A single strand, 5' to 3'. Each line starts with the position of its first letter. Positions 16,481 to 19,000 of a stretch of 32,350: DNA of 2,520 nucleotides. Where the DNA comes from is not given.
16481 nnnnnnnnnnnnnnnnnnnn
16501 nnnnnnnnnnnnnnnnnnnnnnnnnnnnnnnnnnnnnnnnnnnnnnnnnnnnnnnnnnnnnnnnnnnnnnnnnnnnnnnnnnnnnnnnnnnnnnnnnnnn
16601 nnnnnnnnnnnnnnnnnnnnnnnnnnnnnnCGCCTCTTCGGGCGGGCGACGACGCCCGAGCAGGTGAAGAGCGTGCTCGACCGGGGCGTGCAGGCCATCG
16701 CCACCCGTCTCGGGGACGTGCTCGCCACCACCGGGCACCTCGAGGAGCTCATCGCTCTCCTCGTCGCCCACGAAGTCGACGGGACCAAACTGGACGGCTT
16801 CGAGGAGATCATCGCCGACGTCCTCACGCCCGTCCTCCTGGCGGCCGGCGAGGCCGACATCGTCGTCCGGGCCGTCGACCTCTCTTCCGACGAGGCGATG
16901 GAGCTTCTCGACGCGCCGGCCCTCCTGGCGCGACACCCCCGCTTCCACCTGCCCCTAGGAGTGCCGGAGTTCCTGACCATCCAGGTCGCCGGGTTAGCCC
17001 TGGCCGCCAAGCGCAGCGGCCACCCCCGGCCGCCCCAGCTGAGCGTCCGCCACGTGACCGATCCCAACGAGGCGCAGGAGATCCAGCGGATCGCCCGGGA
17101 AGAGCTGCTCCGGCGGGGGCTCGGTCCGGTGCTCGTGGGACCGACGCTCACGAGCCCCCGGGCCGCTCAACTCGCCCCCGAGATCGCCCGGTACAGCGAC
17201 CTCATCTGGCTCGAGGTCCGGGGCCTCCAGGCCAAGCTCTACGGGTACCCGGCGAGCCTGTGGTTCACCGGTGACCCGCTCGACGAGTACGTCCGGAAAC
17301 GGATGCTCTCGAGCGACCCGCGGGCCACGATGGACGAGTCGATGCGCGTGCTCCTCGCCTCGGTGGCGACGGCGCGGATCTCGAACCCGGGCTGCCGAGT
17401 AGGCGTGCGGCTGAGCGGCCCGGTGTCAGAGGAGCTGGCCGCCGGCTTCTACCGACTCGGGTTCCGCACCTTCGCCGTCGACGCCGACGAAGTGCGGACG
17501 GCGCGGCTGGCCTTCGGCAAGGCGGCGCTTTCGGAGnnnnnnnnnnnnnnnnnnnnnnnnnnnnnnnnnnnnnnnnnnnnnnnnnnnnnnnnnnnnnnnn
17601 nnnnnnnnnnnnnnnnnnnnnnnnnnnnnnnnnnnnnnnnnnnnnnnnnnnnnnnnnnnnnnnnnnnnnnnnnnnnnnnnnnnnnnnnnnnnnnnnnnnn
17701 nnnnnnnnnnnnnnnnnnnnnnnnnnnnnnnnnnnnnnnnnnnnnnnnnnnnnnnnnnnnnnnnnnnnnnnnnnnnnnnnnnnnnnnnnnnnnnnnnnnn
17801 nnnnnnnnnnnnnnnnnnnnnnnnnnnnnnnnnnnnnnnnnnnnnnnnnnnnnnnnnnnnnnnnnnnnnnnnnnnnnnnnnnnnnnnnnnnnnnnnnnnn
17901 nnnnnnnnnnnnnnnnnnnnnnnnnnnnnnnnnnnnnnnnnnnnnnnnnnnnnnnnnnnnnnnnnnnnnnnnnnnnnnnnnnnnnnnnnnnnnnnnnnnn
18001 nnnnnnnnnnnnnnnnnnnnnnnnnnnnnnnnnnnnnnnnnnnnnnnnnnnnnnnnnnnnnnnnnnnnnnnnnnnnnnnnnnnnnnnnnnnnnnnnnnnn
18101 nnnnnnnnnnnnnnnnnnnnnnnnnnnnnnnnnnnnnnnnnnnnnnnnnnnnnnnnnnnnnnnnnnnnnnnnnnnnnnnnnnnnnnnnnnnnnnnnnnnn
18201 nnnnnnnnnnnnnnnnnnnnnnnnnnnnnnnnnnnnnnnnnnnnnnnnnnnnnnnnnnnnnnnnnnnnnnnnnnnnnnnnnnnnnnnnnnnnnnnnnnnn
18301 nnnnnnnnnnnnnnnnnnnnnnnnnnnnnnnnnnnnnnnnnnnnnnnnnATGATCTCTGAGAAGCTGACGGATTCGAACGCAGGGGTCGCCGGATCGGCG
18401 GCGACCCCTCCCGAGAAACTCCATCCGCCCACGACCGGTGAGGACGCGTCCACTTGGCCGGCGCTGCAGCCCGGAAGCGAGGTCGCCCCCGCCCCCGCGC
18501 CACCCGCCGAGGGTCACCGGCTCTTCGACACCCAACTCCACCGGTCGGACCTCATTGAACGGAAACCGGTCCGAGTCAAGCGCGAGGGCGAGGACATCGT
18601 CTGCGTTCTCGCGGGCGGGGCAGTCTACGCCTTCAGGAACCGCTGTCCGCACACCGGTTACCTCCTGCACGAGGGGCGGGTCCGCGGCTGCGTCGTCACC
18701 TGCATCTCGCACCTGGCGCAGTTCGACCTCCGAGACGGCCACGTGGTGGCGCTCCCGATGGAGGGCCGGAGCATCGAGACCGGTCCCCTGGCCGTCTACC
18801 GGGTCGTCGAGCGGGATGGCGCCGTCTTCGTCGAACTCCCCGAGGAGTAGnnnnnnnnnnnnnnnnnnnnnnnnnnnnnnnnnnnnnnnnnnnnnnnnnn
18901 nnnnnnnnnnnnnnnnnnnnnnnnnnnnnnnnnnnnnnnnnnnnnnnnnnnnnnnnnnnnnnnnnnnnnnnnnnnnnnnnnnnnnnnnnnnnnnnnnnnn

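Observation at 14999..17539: The PPDK-like enzyme keeps its ATP-grasp and phosphohistidine domains but has lost the catalytic motifs of the PEP/pyruvate domain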

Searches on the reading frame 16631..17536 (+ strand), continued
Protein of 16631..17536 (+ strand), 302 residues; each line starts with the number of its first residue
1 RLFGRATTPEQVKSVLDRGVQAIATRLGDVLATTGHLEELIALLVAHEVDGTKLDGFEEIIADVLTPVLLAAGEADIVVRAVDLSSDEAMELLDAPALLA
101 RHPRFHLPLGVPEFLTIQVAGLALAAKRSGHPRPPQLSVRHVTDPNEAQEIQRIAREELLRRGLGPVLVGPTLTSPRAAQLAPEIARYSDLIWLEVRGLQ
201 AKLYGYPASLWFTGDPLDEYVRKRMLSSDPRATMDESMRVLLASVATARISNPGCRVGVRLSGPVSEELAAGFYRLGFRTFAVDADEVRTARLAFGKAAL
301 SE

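Call 93: search_dna_similar(query=window:16631-17536:+, collection=plasmids, mode=protein, max_rows=30, max_evalue=0.001)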
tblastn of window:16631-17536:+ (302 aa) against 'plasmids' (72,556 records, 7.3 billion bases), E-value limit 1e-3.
Records with a match: 3; places in all: 4; records where one place covers at least 80% of the query: 2.
Best place of each record, by identity: <60% 3.
By first word of the organism name: Rhodococcus 1; Methylibium 1; Paraburkholderia 1.
By predicted mobility (MOB-suite, as given by PLSDB): mobilizable 1; conjugative 1; non-mobilizable 1.
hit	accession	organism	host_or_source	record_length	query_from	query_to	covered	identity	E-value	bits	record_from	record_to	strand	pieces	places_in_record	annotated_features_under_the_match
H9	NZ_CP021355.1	Rhodococcus oxybenzonivorans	river sediment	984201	1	297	98%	36.0%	8e-45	169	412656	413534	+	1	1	pyruvate, phosphate dikinase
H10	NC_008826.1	Methylibium petroleiphilum PM1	-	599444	2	302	100%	29.4%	4e-24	109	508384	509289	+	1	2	pyruvate, phosphate dikinase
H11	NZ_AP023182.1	Paraburkholderia sp. PGU19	Physopelta gutta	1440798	192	299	36%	29.6%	8e-4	49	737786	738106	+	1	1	record has no annotation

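Call 94: get_annotated_region(hit=H10, flank=12000)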
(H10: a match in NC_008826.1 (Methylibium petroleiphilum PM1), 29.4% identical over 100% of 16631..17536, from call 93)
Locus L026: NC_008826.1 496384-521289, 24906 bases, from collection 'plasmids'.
description: Methylibium petroleiphilum PM1 plasmid RPME01, complete sequence
organism: Methylibium petroleiphilum PM1 (NCBI taxid 420662)
taxonomy: Bacteria; Pseudomonadota; Betaproteobacteria; Burkholderiales; Sphaerotilaceae; Methylibium; Methylibium petroleiphilum; Methylibium petroleiphilum PM1
host: -; source: -; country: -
typing (MOB-suite, as given by PLSDB): conjugative; relaxase MOBP; mating-pair formation MPF_F
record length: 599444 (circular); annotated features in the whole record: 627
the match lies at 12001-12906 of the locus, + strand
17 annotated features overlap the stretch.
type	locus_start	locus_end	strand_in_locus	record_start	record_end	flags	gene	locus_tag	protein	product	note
CDS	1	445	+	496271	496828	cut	-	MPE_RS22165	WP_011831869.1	cob(I)yrinic acid a,c-diamide adenosyltransferase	GO:0009236 - cobalamin biosynthetic process [Evidence IEA]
CDS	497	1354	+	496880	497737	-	-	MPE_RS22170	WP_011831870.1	3-hydroxybutyryl-CoA dehydrogenase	GO:0006631 - fatty acid metabolic process [Evidence IEA]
CDS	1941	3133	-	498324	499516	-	-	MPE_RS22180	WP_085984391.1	IS3-like element ISMpe1 family transposase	-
CDS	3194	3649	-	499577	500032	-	-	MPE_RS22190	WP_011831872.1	transporter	-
CDS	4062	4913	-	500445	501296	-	-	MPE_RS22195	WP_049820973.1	tyrosine-protein phosphatase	GO:0006470 - protein dephosphorylation [Evidence IEA]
CDS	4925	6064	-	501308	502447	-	-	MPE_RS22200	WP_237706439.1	PDR/VanB family oxidoreductase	-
CDS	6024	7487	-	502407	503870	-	-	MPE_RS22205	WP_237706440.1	Rieske 2Fe-2S domain-containing protein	-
CDS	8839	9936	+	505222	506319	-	-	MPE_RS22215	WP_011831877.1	Ldh family oxidoreductase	-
CDS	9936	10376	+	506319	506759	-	-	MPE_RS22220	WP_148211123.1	HIT family protein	-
CDS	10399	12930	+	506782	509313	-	-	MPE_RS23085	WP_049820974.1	pyruvate, phosphate dikinase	-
CDS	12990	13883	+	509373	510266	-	-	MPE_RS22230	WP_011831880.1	NAD(P)-dependent oxidoreductase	-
CDS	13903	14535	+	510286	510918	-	-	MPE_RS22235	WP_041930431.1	histidine phosphatase family protein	-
CDS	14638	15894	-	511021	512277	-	-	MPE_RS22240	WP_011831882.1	AMP-binding protein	-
CDS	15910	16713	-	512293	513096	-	-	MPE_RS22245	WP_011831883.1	ABC transporter ATP-binding protein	-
CDS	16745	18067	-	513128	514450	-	-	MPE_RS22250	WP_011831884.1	ABC transporter substrate-binding protein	-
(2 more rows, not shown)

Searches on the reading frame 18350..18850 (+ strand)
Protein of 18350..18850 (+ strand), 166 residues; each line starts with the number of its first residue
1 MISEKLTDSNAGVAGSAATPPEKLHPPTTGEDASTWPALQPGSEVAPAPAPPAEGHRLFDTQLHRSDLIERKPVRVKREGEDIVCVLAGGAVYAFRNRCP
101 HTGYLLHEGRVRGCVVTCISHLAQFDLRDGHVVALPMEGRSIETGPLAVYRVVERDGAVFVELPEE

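Call 66: search_protein_families(library=pfam, proteins=[window:18350-18850:+], max_evalue=0.01)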
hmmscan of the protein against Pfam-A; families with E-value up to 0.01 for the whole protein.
window:18350-18850:+ (166 aa): 2 families
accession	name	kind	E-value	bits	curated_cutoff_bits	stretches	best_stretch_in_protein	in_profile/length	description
PF00355.32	Rieske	-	6e-15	55.4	20.3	1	64-140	7-83/88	Rieske [2Fe-2S] domain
PF13806.12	Rieske_2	-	4.3e-06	27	27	1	65-161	8-103/104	Rieske-like [2Fe-2S] domain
